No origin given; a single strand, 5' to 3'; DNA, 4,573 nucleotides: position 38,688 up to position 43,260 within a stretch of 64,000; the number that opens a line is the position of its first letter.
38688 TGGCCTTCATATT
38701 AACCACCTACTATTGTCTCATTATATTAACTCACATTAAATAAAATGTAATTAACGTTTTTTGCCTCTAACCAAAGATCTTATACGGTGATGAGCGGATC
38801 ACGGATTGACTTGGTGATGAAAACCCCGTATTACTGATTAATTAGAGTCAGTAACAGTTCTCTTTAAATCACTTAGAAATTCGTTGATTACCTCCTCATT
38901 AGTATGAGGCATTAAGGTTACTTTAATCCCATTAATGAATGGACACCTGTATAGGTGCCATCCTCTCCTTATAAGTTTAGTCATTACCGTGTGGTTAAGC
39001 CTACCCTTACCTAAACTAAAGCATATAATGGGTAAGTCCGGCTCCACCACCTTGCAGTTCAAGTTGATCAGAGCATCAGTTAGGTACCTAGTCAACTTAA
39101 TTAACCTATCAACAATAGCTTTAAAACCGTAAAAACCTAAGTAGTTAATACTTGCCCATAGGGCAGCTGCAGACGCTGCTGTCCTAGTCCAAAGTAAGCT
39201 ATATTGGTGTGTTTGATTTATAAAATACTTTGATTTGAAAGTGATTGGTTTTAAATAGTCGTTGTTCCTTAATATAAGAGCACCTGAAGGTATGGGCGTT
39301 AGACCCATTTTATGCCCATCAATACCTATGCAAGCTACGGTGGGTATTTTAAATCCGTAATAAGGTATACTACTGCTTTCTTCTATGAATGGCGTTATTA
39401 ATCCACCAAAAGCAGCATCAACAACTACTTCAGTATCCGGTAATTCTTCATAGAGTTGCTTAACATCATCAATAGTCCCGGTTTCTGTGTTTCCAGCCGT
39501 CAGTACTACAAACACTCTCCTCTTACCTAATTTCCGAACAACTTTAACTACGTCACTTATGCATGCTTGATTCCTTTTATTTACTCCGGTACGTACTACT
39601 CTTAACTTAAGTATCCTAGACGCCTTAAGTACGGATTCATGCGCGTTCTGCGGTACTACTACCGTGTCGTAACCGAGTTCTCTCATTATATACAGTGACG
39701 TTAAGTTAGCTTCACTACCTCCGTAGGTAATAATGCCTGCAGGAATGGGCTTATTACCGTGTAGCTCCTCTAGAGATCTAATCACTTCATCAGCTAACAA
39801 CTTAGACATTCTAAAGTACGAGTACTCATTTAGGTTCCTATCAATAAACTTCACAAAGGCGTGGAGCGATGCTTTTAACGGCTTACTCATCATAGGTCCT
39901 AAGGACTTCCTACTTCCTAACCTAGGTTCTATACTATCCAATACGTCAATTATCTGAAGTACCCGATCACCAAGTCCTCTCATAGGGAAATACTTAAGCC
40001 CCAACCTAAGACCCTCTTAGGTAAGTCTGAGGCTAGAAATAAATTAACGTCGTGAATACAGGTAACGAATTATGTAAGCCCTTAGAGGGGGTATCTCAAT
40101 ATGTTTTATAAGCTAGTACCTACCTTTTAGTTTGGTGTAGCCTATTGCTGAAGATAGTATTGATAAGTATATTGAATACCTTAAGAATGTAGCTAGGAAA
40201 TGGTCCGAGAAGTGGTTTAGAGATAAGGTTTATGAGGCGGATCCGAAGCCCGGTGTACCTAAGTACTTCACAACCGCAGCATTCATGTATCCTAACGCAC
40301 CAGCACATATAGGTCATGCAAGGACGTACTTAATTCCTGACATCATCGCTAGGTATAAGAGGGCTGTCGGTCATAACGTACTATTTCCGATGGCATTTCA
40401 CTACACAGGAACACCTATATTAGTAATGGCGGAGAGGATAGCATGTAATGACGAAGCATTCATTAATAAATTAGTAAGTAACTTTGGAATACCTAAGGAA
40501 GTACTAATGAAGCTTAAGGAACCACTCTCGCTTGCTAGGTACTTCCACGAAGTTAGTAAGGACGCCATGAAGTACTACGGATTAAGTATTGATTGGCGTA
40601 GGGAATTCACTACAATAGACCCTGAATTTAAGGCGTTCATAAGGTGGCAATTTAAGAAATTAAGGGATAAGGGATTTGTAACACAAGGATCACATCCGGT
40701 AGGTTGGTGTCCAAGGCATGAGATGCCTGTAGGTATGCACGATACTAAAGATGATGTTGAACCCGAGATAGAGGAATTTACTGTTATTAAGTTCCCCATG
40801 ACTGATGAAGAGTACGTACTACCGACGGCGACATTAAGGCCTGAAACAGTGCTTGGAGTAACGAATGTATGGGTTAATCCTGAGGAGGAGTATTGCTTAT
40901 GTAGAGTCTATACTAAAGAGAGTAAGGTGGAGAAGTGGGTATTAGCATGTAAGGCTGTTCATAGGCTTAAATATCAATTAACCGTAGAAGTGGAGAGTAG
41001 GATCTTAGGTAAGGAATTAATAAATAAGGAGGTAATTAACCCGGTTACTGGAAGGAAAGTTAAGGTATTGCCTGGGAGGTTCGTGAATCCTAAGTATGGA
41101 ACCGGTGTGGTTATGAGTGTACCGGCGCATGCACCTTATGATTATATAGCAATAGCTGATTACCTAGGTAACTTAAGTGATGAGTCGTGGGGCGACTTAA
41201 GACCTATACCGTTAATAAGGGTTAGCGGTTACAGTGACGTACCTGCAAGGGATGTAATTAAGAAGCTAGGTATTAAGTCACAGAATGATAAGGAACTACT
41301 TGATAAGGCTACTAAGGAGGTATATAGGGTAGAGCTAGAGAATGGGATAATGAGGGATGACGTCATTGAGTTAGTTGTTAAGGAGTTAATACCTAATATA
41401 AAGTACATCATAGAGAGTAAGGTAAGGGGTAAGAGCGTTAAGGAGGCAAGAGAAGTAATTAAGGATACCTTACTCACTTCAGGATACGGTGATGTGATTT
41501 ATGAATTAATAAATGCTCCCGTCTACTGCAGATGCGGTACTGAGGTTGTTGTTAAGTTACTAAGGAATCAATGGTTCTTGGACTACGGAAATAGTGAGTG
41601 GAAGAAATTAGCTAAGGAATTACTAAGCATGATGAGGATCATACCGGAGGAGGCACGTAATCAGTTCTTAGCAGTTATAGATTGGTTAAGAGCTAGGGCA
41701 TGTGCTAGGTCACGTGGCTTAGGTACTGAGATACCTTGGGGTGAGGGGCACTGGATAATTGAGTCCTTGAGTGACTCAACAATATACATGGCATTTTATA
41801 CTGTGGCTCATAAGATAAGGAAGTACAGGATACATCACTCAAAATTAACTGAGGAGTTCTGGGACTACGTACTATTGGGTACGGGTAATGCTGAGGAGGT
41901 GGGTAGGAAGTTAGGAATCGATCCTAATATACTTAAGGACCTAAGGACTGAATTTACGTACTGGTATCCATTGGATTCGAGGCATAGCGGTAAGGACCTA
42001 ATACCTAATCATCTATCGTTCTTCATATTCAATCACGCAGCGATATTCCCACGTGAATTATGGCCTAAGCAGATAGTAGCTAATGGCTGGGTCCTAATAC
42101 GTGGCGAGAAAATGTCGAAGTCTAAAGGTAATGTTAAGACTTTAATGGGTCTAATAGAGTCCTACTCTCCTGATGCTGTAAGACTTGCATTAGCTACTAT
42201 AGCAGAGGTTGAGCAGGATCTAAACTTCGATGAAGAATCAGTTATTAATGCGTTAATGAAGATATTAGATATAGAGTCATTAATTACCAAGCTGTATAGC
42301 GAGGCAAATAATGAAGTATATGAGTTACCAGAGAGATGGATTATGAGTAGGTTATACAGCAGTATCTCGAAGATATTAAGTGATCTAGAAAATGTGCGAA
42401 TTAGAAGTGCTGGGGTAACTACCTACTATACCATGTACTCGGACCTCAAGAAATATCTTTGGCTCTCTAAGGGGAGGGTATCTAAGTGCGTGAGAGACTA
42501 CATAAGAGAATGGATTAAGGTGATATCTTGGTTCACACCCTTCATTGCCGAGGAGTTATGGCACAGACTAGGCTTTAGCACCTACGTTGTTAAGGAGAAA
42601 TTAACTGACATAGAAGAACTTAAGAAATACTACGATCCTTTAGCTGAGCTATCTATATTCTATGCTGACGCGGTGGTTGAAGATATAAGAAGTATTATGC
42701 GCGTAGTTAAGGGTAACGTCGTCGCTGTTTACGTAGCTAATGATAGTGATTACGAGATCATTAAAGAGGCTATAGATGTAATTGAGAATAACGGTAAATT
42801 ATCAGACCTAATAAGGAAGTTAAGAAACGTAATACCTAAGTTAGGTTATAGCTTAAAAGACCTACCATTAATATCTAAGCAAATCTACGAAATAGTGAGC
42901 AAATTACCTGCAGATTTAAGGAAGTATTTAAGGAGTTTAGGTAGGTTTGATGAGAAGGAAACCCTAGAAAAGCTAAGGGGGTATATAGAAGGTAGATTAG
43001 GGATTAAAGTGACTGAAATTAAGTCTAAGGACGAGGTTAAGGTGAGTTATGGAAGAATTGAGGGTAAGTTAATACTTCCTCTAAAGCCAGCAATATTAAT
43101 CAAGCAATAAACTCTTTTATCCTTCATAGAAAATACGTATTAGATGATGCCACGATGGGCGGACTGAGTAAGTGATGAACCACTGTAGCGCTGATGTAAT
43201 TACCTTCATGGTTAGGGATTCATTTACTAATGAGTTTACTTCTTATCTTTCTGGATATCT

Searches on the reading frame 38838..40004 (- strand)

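Call 75: search_protein_families(library=pfam, proteins=[window:38838-40004:-], max_evalue=0.00001)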
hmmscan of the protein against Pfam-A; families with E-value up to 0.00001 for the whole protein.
window:38838-40004:- (388 aa): 3 families
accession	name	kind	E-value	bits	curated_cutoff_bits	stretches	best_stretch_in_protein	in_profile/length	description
PF00282.25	Pyridoxal_deC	-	3.7e-21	75.7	27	1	116-331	149-374/375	Pyridoxal-dependent decarboxylase conserved domain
PF00155.27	Aminotran_1_2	-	1.2e-08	35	19.7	1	42-377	18-358/361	Aminotransferase class I and II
PF00266.25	Aminotran_5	-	1.9e-06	27.6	21.5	1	111-348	87-332/371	Aminotransferase class-V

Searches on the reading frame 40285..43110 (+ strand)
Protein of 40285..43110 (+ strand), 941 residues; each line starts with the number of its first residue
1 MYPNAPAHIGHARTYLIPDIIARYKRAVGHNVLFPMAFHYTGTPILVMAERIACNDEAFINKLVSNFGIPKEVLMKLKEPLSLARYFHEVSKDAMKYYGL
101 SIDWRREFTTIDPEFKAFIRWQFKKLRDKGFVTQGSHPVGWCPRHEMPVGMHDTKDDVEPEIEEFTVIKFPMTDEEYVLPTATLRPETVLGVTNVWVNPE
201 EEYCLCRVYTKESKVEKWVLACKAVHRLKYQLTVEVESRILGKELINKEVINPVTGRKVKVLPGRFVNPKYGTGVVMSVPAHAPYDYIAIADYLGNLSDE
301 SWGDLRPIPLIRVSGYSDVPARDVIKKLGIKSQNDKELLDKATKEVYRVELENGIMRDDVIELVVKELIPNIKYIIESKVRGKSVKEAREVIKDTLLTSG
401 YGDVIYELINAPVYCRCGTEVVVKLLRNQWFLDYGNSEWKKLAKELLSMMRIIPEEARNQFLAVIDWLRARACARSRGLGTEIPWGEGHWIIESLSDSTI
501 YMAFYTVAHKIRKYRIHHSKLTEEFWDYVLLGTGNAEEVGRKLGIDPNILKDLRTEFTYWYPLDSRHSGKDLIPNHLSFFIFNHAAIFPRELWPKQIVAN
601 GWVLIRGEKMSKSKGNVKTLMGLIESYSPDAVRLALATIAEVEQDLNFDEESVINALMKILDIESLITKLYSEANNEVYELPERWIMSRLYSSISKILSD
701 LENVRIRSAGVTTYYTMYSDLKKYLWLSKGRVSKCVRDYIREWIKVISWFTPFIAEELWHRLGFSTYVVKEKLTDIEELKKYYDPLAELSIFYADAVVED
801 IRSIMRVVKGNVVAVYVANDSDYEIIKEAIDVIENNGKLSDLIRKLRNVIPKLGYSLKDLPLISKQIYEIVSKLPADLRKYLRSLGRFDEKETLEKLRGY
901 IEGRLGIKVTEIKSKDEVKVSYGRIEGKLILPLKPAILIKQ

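Call 13: search_protein_families(library=ncbifam, proteins=[window:40285-43110:+], max_evalue=0.00001)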
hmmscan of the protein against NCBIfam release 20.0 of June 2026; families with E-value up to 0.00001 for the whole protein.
window:40285-43110:+ (941 aa): 18 families
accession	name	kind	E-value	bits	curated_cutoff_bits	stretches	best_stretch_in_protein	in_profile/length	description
NF008957.0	PRK12300.1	subfamily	0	1106.7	677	1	2-940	42-946/946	leucine--tRNA ligase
TIGR00395.1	leuS_arch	equivalog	5.7e-263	875.1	648.5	1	2-939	35-937/938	leucine--tRNA ligase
TIGR00422.1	valS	equivalog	2.1e-66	224.5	612.1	3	8-202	49-235/863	valine--tRNA ligase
NF009687.0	PRK13208.1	equivalog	4.7e-59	200.3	738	2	5-202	51-234/801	valine--tRNA ligase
NF004349.1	PRK05729.1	equivalog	6.7e-56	190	704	3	555-842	462-767/860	valine--tRNA ligase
TIGR00396.1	leuS_bact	equivalog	1e-45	156.2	548.4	3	2-145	39-158/843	leucine--tRNA ligase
TIGR00392.1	ileS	equivalog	8.9e-39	133.3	621.4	2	4-289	48-341/861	isoleucine--tRNA ligase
NF011492.0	PRK14900.1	equivalog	1.9e-35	122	1783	2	7-202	57-244/1044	valine--tRNA ligase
TIGR00398.1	metG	equivalog_domain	1.2e-25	90.3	336.35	2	569-656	289-374/530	methionine--tRNA ligase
NF000540.1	alt_ValS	exception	9.1e-25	86.7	900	2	556-761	521-742/827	valine--tRNA ligase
NF008900.0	PRK12267.1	equivalog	5.3e-21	74.8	598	2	556-656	248-346/648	methionine--tRNA ligase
NF000258.1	MupB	exception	5e-19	67.6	1900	1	5-290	46-327/1033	mupirocin-resistant isoleucine--tRNA ligase MupB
NF001100.0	PRK00133.1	equivalog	1.5e-17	63.4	587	2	2-64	15-77/676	methionine--tRNA ligase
TIGR00435.1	cysS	equivalog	9.8e-15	54.6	340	1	564-675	221-330/466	cysteine--tRNA ligase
NF000257.1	MupA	exception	4.2e-14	51.3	1900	1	5-290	46-323/1024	mupirocin-resistant isoleucine--tRNA ligase MupA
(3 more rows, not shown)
